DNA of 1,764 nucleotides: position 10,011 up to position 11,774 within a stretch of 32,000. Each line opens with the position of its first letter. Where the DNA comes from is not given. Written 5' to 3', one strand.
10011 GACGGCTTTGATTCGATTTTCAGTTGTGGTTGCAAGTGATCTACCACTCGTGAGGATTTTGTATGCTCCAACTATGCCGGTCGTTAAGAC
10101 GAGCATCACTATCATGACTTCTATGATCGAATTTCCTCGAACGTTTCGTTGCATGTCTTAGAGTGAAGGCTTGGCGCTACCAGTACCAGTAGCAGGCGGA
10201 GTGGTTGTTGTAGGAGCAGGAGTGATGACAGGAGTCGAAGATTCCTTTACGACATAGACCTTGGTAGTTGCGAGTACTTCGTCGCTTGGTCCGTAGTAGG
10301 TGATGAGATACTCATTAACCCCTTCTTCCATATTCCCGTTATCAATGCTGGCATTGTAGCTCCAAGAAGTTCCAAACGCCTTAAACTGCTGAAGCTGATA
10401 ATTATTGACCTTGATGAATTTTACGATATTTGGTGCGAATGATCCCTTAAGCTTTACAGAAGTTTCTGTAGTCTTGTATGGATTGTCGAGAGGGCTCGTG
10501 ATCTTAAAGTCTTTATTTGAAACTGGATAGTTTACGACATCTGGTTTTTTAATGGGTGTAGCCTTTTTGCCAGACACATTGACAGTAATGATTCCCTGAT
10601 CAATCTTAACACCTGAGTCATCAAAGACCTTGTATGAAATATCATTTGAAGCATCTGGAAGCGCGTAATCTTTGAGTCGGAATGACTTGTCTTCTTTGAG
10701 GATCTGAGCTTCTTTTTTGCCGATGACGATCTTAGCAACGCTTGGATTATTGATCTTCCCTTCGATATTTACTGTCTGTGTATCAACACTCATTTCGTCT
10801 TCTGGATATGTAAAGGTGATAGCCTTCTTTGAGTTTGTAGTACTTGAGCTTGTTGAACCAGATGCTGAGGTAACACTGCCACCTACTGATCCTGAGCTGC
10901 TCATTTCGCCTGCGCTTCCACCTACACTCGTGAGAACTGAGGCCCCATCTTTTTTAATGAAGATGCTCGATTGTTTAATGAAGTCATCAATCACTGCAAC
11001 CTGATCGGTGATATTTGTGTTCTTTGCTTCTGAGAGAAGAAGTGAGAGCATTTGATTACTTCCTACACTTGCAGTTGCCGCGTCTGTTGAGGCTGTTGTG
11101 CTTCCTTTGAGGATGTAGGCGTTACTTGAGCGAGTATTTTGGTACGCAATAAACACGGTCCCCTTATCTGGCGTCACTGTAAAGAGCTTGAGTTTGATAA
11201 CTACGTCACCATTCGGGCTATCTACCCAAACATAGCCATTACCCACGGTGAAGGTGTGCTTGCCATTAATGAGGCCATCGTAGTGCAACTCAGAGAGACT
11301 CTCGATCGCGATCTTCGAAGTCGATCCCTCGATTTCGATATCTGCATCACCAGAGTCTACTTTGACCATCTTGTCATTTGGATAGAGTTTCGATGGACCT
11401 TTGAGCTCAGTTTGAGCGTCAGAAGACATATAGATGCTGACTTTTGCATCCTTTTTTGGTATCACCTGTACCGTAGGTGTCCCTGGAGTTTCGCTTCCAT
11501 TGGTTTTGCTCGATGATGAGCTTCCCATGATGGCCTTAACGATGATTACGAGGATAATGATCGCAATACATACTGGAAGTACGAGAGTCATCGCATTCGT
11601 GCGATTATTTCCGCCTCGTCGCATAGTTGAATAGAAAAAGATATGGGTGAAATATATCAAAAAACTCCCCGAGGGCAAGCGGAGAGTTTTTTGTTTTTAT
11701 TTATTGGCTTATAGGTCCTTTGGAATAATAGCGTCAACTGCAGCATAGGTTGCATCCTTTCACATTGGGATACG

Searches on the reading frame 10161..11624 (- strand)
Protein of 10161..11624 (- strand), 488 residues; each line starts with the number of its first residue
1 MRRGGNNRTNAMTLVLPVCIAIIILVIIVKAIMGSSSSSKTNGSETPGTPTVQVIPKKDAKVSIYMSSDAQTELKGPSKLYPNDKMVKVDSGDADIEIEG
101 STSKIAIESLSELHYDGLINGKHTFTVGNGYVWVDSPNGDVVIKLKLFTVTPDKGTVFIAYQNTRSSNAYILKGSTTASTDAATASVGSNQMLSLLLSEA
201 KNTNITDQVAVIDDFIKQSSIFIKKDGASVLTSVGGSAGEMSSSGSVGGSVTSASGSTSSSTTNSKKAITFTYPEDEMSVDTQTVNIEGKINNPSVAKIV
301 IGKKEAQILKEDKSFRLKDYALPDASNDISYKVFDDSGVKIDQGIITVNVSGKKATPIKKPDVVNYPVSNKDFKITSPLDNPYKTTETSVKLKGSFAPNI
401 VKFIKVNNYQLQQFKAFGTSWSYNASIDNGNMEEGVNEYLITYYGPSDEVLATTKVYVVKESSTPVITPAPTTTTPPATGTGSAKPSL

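Call 19: search_protein_families(library=pfam, proteins=[window:10161-11624:-], max_evalue=0.01)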
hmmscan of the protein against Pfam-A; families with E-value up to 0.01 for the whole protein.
seq(488 aa): 1 family
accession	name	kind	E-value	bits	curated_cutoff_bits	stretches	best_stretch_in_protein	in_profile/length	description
PF09136.16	Glucodextran_B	-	2.9e-05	24.3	27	0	270-343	4-75/83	Glucodextranase, domain B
